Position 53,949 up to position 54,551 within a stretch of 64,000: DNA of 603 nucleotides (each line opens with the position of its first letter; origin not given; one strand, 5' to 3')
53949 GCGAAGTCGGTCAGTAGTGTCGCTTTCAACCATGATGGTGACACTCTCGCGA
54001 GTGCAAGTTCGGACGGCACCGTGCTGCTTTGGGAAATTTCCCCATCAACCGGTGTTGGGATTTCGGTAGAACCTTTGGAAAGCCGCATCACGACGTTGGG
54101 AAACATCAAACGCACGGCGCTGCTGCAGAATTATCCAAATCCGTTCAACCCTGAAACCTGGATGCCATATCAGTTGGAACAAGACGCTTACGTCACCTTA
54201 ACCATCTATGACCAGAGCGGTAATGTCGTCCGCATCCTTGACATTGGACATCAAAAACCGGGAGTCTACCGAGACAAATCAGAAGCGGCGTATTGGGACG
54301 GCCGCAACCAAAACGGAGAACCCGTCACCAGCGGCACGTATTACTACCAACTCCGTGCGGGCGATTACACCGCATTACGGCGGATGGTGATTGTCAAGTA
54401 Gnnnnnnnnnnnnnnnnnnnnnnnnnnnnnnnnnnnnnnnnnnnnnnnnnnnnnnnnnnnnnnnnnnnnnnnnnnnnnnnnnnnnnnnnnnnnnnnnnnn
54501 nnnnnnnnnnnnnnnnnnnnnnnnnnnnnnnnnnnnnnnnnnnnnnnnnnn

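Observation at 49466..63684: Sigma-54-primed locus: TonB receptor, tandem array of four secreted beta-propeller paralogs (three WD40 + one divergent) carrying a T9SS/FlgD-Ig-type C-terminal tag, second TonB receptor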

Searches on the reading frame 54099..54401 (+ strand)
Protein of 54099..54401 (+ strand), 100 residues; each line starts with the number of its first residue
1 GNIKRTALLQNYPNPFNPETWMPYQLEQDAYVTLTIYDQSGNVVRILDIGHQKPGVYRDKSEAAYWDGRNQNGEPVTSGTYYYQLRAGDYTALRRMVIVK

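Call 21: search_protein_families(library=pfam, proteins=[window:54099-54401:+], max_evalue=0.01)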
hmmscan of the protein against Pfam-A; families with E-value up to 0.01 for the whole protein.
window:54099-54401:+ (100 aa): 3 families
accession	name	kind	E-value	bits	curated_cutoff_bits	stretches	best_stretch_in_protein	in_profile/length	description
PF13860.13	FlgD_ig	-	1.1e-11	45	27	1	25-87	17-75/79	FlgD Ig-like domain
PF13585.12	CHU_C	-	5.3e-07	30.1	27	1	32-87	29-72/86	CHU_C Type IX secretion signal domain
PF18962.6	Por_Secre_tail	-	0.00027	21.6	27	1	12-98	2-75/75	Secretion system C-terminal sorting domain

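Call 36: find_homologous_proteins(query=window:54099-54401:+, max_evalue=0.001)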
Query window:54099-54401:+ (100 aa): 1973 proteins with E <= 0.001 among 1975 candidates; the best 120 are listed.
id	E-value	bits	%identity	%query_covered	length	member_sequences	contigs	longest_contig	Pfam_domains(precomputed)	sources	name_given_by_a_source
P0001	8.1e-53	195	86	100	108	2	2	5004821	PF13585.13,PF18962.8,PF13860.13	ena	-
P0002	1.9e-52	194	83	100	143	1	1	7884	PF13585.13,PF13860.13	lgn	-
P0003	6.7e-52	192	86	100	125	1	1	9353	PF13585.13,PF18962.8,PF13860.13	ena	-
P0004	9.9e-52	191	86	100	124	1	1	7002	PF13585.13,PF18962.8,PF13860.13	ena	-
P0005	1.1e-51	191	85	100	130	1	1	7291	PF13585.13,PF18962.8,PF13860.13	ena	-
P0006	3.0e-51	190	85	100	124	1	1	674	PF13585.13,PF13860.13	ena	-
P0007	3.7e-51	190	83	100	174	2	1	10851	PF25168.2,PF25174.2,PF24814.2,PF24805.2,PF23381.2,PF25173.2,PF25175.2,PF24817.2,PF13585.13,PF25391.2,PF24807.2,PF25047.1,PF13860.13,PF00400.39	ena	-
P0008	6.6e-51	189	83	100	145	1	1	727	PF25174.2,PF13585.13,PF23381.2,PF13860.13,PF00400.39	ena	-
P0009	1.3e-50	188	83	100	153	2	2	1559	PF25168.2,PF25174.2,PF24814.2,PF13585.13,PF23381.2,PF25173.2,PF25047.1,PF25175.2,PF24817.2,PF13860.13,PF00400.39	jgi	-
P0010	1.3e-50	188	84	100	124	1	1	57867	PF18962.8,PF13860.13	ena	-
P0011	2.2e-50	187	84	100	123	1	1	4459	PF18962.8,PF13860.13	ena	-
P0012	2.3e-50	187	84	100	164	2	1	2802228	PF13585.13,PF23381.2,PF18962.8,PF13860.13,PF00400.39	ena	-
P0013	2.3e-50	187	82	100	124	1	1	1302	PF13860.13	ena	-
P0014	3.0e-50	187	83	100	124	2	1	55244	PF13860.13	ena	-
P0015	7.8e-50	185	81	100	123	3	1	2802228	PF13585.13,PF18962.8,PF13860.13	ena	-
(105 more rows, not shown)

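Call 48: search_solved_structures(query=A3, max_evalue=1, show_alignments=2)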
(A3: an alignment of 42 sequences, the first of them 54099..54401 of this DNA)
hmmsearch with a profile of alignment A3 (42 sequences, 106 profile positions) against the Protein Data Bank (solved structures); distinct sequences matched with E-value up to 1: 15.
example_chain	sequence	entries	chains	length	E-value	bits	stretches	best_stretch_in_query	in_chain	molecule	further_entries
7eh9_A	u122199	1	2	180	6.2e-06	29.7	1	36-95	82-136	Basal-body rod modification protein FlgD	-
7bhq_A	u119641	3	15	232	9.3e-06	29.1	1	36-95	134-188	Basal-body rod modification protein FlgD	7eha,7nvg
3osv_A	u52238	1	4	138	1.5e-05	28.4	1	35-92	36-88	Flagellar basal-body rod modification protein FlgD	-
1xf1_A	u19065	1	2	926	0.032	17.7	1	36-92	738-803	C5a peptidase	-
3c12_A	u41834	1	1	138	0.034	17.7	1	35-97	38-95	Flagellar protein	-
8bty_A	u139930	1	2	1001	0.037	17.6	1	36-92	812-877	C5a peptidase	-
6za2_A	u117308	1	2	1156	0.079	16.5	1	33-92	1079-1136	Por secretion system protein porU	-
2h0e_A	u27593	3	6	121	0.1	16.1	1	47-102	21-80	Transthyretin-like protein pucM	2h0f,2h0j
2kl2_A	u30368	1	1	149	0.14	15.7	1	18-90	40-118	AIG2-like domain-containing protein 1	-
3eif_A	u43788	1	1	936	0.15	15.6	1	36-92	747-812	C5a peptidase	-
1vkb_A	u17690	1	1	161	0.17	15.4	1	18-90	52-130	hypothetical protein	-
7bj3_A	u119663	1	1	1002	0.17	15.4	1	36-92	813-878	C5a peptidase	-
7yzx_A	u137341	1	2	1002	0.17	15.4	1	36-92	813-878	C5a peptidase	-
4zzf_A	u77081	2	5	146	0.44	14.1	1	70-89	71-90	Flagellar basal body rod modification protein | Basal-body rod modification protein FlgD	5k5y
4zzk_A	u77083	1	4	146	0.46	14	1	70-89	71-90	Basal-body rod modification protein FlgD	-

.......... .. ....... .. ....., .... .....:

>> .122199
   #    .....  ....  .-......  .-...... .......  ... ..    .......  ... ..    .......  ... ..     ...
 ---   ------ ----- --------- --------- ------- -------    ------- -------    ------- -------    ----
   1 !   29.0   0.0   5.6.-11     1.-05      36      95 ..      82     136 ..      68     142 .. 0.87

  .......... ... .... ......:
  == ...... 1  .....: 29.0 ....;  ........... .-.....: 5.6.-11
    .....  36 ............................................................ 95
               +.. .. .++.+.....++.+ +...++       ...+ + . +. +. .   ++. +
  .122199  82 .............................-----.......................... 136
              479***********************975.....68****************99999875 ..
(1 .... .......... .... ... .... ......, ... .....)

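Call 52: predict_structure(alignment_id=A3)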
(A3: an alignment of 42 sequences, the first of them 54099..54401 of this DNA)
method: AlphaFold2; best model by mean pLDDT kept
length: 100 residues; sequences in the alignment: 42
mean_pLDDT: 92.7   pTM: 0.83
mean pLDDT of the five models: 92.7, 92.5, 91.5, 89.9, 88.1
residues with pLDDT >= 90: 81; 70-90: 18; 50-70: 1; < 50: 0
segments of 3 or more residues with pLDDT < 50: none
pLDDT, mean of each block of 10 residues (from residue 1): 86 85 96 97 96 94 92 94 96 92
secondary structure, 60 per line:
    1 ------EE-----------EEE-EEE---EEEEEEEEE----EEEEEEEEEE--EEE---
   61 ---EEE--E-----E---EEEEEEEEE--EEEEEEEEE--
elements in order: E20-22 E24-26 E30-38 E43-52 E55-57 E64-66 E79-87 E90-98
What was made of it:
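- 52155..54401 (+): WD-A: signal peptide, 14 WD40 blades (two 7-bladed propellers inferred), and a CTD in the last ~100 aa (54099-54398). The AF2 model of the CTD has pLDDT 92.7 (call 52).
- On T9SS type A cargo (CTD-tagged secreted protein): The model has pLDDT 92.7 (call 52).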

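Call 54: fold_search(model_id=the predicted structure, library=pdb)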
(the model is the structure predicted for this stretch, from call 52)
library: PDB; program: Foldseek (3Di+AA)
matches with E <= 10: 1546; with E <= 0.001: 11
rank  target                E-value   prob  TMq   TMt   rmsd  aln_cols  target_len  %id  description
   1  7eha_B                2.2e-04  1.00  0.55  0.35   4.7        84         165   32  Crystal structure of the flagellar hook cap from Salmonella enterica serovar Typhimurium (released 2021-11-24)
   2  7eh9_B                2.9e-04  1.00  0.56  0.43   7.9       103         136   26  Crystal structure of the flagellar hook cap fragment from Salmonella enterica serovar Typhimurium (released 2021-11-24)
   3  3eif                  3.4e-04  1.00  0.54  0.07   6.0       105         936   18  1.9 angstrom crystal structure of the active form of the C5a peptidase from Streptococcus pyogenes (ScpA) (released 2009-02-24)
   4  7bhq_B                3.4e-04  1.00  0.53  0.28   7.3       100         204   27  In situ assembled Salmonella FlgD hook cap complex (released 2021-05-05)
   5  7eha_C                4.2e-04  1.00  0.54  0.35   8.8       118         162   24  Crystal structure of the flagellar hook cap from Salmonella enterica serovar Typhimurium (released 2021-11-24)
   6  7eh9_A                4.4e-04  1.00  0.56  0.43   6.8        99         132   28  Crystal structure of the flagellar hook cap fragment from Salmonella enterica serovar Typhimurium (released 2021-11-24)
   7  7bj3                  4.7e-04  1.00  0.53  0.07   6.2       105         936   18  ScpA from Streptococcus pyogenes, S512A active site mutant (released 2021-05-12)
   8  6za2_A                4.9e-04  1.00  0.63  0.07   5.1       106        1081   21  Crystal structure of dimeric latent PorU from Porphyromonas gingivalis (released 2021-09-29)
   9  1xf1_A                7.5e-04  1.00  0.57  0.08   5.5       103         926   17  Structure of C5a peptidase- a key virulence factor from Streptococcus (released 2005-11-22)
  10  7eha_A                8.9e-04  1.00  0.54  0.32   7.8        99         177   26  Crystal structure of the flagellar hook cap from Salmonella enterica serovar Typhimurium (released 2021-11-24)
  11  7eha_E                9.9e-04  1.00  0.53  0.34   7.9        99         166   26  Crystal structure of the flagellar hook cap from Salmonella enterica serovar Typhimurium (released 2021-11-24)
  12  7bhq_C                1.5e-03  1.00  0.53  0.28   7.8        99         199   26  In situ assembled Salmonella FlgD hook cap complex (released 2021-05-05)
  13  7bhq_D                1.5e-03  1.00  0.55  0.29   7.6       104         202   26  In situ assembled Salmonella FlgD hook cap complex (released 2021-05-05)
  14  6za2_B                1.5e-03  1.00  0.55  0.07   6.0       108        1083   20  Crystal structure of dimeric latent PorU from Porphyromonas gingivalis (released 2021-09-29)
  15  7yzx_A                1.5e-03  1.00  0.52  0.07   6.3       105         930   18  ScpA from Streptococcus pyogenes, D783A mutant. (released 2022-08-31)
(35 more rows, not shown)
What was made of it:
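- On T9SS type A cargo (CTD-tagged secreted protein): It matches the FlgD Ig domain and C5a peptidase Fn3 domains equally well (call 54).
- The confident Ig-sandwich model matches FlgD and the PorU, PorZ, NucA, RemA and RgpB CTDs (calls 52, 54). The best PDB sequence and fold matches are FlgD (calls 48, 54).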
